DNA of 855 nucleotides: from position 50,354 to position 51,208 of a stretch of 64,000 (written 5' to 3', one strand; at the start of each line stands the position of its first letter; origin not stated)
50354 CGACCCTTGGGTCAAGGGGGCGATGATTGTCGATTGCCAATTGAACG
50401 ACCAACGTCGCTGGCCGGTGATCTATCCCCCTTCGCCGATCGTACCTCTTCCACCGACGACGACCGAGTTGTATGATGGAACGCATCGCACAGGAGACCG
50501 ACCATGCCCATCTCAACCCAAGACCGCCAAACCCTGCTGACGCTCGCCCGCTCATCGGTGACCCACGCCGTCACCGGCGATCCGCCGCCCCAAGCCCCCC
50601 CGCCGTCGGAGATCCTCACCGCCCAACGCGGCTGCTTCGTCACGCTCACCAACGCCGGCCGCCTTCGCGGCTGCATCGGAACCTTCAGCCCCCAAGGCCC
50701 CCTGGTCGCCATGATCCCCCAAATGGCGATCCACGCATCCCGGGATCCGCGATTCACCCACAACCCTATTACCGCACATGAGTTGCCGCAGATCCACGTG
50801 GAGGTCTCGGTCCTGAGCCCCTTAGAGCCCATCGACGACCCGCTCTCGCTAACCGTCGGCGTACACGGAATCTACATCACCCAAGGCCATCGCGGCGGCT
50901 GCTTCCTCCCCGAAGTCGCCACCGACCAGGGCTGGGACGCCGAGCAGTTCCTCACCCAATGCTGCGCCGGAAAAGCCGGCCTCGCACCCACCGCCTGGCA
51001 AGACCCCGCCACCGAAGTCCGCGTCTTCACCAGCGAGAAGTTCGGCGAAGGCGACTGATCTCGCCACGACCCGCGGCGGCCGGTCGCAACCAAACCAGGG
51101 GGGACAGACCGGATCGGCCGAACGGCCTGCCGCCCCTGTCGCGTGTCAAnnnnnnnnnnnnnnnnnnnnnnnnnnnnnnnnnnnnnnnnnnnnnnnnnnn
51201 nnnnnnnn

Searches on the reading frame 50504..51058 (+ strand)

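Call 68: search_protein_families(library=pfam, proteins=[window:50504-51058:+], max_evalue=0.001)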
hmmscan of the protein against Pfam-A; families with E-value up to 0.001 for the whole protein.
window:50504-51058:+ (184 aa): 1 family
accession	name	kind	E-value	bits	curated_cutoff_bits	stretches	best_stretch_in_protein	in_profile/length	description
PF01871.22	AMMECR1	-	1.5e-51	174.6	25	1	13-180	2-168/168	AMMECR1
